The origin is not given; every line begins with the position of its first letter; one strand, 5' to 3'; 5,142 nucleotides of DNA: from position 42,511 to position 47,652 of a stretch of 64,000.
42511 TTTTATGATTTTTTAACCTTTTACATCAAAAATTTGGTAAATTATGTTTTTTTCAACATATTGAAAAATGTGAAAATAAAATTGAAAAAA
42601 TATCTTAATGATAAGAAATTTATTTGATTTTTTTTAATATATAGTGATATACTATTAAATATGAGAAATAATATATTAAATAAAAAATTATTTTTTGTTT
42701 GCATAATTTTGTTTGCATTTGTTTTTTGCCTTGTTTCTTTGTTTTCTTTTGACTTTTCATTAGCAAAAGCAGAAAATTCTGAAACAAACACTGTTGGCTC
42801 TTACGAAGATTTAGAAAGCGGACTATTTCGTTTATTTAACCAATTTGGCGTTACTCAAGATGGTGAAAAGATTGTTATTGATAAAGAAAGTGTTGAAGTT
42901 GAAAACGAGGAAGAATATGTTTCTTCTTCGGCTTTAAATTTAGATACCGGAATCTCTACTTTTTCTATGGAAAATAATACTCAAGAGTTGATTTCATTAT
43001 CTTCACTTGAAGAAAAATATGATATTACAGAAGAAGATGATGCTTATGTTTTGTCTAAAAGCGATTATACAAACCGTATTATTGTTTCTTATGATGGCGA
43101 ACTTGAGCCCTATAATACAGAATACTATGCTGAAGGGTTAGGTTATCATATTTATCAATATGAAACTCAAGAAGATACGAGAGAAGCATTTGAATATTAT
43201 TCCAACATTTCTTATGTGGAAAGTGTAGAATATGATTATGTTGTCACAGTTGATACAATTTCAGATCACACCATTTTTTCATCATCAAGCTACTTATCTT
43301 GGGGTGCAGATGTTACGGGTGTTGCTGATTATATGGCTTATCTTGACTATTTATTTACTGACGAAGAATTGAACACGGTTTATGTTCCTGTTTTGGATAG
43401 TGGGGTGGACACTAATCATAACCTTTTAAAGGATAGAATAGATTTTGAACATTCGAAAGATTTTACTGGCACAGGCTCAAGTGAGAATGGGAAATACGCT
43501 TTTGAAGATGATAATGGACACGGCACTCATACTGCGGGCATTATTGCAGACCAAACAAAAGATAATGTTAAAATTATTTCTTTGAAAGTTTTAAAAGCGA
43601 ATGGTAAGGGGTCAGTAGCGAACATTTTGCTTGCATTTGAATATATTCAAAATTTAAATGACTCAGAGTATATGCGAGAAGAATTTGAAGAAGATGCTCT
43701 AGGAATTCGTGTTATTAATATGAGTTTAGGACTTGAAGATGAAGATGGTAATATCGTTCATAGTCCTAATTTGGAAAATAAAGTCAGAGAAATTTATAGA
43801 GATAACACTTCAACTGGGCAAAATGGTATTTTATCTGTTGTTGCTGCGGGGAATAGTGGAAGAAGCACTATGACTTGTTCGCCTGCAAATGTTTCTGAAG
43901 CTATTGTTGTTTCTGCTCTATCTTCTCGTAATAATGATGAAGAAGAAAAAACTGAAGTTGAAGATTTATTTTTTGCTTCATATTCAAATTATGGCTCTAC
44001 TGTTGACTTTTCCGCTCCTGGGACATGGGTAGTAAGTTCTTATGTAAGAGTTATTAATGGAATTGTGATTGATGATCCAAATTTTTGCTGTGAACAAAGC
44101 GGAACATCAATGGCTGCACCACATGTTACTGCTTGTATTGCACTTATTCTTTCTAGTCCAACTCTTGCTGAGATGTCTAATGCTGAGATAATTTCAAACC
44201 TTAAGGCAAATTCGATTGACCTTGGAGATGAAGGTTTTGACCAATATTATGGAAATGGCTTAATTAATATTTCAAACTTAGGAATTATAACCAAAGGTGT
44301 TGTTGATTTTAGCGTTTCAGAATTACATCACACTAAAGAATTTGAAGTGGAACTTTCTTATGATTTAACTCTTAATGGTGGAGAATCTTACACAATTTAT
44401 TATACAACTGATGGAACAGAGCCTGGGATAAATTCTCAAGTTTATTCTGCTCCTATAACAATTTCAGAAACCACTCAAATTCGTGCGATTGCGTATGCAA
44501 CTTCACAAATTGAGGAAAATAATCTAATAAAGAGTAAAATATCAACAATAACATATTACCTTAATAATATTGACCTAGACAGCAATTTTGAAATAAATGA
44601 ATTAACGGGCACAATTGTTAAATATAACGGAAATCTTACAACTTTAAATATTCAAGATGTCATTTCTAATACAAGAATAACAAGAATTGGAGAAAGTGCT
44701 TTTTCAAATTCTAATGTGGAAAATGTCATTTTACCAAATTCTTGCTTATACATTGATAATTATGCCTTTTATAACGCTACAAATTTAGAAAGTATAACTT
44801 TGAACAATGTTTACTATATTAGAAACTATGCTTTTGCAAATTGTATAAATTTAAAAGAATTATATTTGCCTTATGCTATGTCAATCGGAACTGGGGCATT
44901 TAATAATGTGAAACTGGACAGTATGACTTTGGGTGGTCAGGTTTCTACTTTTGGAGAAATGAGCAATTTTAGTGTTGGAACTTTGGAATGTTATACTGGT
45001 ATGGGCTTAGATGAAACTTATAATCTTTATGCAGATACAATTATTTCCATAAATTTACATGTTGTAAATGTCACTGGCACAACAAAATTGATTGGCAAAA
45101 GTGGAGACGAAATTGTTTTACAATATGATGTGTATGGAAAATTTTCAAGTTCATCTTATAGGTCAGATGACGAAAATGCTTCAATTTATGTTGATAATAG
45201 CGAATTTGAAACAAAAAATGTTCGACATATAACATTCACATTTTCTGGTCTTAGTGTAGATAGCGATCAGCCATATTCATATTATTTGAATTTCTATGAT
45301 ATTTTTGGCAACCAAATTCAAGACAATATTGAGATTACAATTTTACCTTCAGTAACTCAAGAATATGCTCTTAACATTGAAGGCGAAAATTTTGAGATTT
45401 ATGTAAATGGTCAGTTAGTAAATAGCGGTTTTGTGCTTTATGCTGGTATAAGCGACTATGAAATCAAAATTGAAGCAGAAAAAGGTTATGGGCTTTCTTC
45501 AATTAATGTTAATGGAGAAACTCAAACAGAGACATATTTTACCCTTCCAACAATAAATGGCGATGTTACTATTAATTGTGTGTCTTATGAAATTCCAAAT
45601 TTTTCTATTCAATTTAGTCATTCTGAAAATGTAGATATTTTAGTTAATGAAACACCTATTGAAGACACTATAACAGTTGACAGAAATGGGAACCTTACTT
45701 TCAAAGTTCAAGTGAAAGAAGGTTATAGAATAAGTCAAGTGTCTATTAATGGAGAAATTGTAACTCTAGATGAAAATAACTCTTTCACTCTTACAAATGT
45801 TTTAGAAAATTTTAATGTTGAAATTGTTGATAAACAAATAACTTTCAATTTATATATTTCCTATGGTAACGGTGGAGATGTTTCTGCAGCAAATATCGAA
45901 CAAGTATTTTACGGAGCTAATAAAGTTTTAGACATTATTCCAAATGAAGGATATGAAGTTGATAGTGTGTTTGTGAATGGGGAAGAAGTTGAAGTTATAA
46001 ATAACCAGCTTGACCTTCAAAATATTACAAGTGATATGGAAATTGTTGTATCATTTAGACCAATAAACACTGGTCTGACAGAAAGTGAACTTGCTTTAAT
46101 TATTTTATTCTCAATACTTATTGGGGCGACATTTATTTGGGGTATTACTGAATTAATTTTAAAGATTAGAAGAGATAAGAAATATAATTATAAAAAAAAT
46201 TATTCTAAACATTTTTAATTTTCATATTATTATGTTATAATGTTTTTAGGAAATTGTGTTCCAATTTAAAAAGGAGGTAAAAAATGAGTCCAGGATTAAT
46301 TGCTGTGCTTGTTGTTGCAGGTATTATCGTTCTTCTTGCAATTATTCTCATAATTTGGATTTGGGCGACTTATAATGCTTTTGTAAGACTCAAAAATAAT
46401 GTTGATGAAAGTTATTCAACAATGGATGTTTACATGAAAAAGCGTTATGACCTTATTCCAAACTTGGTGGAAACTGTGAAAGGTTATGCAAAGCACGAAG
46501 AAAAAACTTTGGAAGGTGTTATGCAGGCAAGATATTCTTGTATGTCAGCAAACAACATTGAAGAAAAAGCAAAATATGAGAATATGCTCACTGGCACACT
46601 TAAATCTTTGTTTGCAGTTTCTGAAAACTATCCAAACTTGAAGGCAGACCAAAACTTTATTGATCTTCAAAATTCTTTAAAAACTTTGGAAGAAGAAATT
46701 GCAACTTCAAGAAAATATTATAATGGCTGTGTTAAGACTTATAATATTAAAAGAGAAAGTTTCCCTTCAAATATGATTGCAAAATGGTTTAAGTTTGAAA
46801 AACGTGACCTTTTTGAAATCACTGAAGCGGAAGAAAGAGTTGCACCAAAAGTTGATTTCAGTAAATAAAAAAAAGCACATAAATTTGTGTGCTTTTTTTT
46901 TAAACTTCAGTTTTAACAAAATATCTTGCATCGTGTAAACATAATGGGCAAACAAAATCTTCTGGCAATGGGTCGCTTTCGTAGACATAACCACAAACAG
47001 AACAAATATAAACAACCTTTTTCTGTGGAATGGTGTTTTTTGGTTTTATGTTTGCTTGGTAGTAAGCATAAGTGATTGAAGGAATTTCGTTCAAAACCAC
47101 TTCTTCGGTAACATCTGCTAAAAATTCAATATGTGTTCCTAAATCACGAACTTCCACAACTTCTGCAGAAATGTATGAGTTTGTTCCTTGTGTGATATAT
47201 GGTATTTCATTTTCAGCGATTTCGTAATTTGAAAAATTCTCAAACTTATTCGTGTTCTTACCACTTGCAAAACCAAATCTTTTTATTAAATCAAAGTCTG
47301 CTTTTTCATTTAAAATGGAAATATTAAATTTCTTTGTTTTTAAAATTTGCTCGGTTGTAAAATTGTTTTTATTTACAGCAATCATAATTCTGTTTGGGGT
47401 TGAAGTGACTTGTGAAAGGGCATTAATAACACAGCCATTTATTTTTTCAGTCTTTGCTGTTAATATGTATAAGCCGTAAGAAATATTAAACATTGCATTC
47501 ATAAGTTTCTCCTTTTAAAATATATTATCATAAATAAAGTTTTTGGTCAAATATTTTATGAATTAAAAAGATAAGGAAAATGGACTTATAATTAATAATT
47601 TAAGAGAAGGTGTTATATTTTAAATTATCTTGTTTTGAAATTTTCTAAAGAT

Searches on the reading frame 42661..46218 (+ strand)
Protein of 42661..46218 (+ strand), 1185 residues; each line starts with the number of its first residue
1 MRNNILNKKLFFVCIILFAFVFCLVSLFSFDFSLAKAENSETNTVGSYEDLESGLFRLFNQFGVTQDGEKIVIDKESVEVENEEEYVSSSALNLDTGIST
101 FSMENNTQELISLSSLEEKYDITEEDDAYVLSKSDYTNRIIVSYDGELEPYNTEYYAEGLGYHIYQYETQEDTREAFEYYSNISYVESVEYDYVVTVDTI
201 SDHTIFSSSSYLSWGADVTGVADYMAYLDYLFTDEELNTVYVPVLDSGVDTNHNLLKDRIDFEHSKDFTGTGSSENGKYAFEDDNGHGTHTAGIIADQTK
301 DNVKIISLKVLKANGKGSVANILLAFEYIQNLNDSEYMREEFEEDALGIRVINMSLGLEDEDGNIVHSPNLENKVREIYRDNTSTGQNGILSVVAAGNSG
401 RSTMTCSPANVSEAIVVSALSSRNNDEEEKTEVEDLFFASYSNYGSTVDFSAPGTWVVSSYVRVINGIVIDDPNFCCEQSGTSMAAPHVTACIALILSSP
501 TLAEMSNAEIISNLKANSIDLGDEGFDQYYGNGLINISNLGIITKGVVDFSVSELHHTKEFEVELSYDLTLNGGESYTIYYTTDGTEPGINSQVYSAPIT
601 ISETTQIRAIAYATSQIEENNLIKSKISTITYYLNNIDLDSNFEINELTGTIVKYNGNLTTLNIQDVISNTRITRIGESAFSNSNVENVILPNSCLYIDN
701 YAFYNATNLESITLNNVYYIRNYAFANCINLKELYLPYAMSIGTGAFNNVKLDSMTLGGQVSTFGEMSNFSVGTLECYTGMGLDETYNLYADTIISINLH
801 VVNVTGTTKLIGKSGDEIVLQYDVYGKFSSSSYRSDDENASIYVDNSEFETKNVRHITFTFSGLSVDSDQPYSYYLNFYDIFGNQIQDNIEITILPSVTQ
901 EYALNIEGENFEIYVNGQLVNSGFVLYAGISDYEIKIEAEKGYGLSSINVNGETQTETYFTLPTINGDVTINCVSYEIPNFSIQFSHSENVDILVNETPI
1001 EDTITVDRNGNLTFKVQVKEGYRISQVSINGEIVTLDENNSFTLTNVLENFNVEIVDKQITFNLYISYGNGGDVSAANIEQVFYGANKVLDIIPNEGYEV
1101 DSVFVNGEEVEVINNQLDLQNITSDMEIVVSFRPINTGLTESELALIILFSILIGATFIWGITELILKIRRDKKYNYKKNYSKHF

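Call 6: search_protein_families(library=pfam, proteins=[window:42661-46218:+], max_evalue=0.01)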
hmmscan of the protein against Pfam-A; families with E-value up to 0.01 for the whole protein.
window:42661-46218:+ (1185 aa): 5 families
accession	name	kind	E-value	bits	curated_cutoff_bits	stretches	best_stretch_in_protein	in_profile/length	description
PF00082.27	Peptidase_S8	-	1.6e-38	133.1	21.8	1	239-533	3-288/288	Subtilase family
PF13306.12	LRR_5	-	1.7e-21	76.9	27.7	1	663-767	12-118/127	BspA type Leucine rich repeat region (6 copies)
PF13290.12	CHB_HEX_C_1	-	9.3e-15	54.8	22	1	569-616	12-60/67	Chitobiase/beta-hexosaminidase C-terminal domain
PF13287.12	Fn3_assoc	-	9.3e-14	51.7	23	1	575-617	8-50/59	Fn3 associated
PF13855.12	LRR_8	-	0.004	17.3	27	0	668-716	8-58/61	Leucine rich repeat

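Call 7: search_protein_families(library=ncbifam, proteins=[window:42661-46218:+], max_evalue=0.01)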
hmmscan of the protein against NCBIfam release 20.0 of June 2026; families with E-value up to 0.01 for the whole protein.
window:42661-46218:+ (1185 aa): 4 families
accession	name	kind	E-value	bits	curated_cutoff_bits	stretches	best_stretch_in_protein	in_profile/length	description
TIGR03921.1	T7SS_mycosin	equivalog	1.5e-21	76.9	278.75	1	240-537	15-281/353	type VII secretion-associated serine protease mycosin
NF033595.1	denti_PrtP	equivalog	1.9e-14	53.3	300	1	210-539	167-500/606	dentilisin complex serine proteinase subunit PrtP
NF049966.1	QH_SP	equivalog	6.1e-09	35.5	165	1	242-379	2-112/219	subtilisin-like serine protease QhpE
NF051851.1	AtpSerPepEprS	equivalog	9.3e-06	23.9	1700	1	239-498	68-319/988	autotransporter serine peptidase EprS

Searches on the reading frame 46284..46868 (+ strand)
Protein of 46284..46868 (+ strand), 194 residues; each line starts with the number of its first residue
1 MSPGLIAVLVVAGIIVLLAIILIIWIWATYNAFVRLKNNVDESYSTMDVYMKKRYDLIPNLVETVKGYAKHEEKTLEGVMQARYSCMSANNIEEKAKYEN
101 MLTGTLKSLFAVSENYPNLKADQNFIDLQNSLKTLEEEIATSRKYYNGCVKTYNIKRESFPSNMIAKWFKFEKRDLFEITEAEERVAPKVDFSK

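Call 6: search_protein_families(library=pfam, proteins=[window:46284-46868:+], max_evalue=0.01)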
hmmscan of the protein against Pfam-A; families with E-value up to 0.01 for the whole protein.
window:46284-46868:+ (194 aa): 4 families
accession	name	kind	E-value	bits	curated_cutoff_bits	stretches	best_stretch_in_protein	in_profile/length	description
PF04011.17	LemA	-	3.4e-58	196.2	26.2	1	44-192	2-149/149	LemA family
PF01921.24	tRNA-synt_1f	-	0.0012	18.3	27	1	14-108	54-150/360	tRNA synthetases class I (K)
PF06103.16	DUF948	-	0.002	18.7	37.2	0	6-74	1-69/89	Bacterial protein of unknown function (DUF948)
PF01525.21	Rota_NS26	-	0.0089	16.1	25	0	42-146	56-159/245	Rotavirus NS26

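Call 7: search_protein_families(library=ncbifam, proteins=[window:46284-46868:+], max_evalue=0.01)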
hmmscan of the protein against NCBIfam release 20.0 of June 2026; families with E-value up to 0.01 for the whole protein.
window:46284-46868:+ (194 aa): 1 family
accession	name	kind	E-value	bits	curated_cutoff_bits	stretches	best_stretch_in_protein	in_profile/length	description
NF040966.1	MamQ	equivalog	4.4e-23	81.9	250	2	70-190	79-202/221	magnetosome protein MamQ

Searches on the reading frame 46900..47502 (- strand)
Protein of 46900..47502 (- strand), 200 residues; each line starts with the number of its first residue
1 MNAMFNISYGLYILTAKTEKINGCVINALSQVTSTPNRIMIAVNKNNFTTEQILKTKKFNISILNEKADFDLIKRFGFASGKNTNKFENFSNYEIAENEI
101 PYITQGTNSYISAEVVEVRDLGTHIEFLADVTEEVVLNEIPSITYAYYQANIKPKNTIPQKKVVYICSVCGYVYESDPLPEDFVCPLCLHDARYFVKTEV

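Call 6: search_protein_families(library=pfam, proteins=[window:46900-47502:-], max_evalue=0.01)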
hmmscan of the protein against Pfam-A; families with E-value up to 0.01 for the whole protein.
window:46900-47502:- (200 aa): 3 families
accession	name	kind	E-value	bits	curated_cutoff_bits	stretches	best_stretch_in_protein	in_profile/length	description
PF01613.24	Flavin_Reduct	-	2.3e-23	83.4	27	1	4-152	1-149/153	Flavin reductase like domain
PF21349.2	RUBY_RBDX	-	3.6e-09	36.3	26.5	1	165-195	1-29/30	Rubrerythrin, rubredoxin-like domain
PF00301.25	Rubredoxin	-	0.0038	17.7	23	0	179-195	31-47/47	Rubredoxin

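Call 7: search_protein_families(library=ncbifam, proteins=[window:46900-47502:-], max_evalue=0.01)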
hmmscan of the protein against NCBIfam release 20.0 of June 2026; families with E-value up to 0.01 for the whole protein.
window:46900-47502:- (200 aa): 8 families
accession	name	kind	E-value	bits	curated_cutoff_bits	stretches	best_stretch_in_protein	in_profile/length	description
TIGR02296.1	HpaC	equivalog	1.3e-10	41.5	205.95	1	2-145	3-145/154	4-hydroxyphenylacetate 3-monooxygenase, reductase component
NF045733.1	StyMonoxStyB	equivalog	5.6e-08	32.9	200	1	9-145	13-142/150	styrene monooxygenase NADH-dependent flavin reductase subunit StyB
NF012030.0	PRK15486.1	equivalog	5.1e-07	29.6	315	1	2-139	12-148/170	4-hydroxyphenylacetate 3-monooxygenase reductase subunit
NF045767.1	RuberyRbr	equivalog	1.9e-06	28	200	1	145-196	138-188/194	rubrerythrin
NF045768.1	RubredRD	equivalog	0.0013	18.7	90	0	165-189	4-43/54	rubredoxin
NF042921.1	HpaC_Thermus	equivalog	0.0033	17.4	200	1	3-87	8-89/150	4-hydroxyphenylacetate 3-monooxygenase reductase subunit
NF045919.1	HphnlacHdxRed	equivalog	0.005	16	340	1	3-127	13-133/309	p-hydroxyphenylacetate 3-hydroxylase reductase component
TIGR04329.1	cas1_PREFRAN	exception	0.006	15.7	300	1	41-115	48-120/317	type V CRISPR-associated endonuclease Cas1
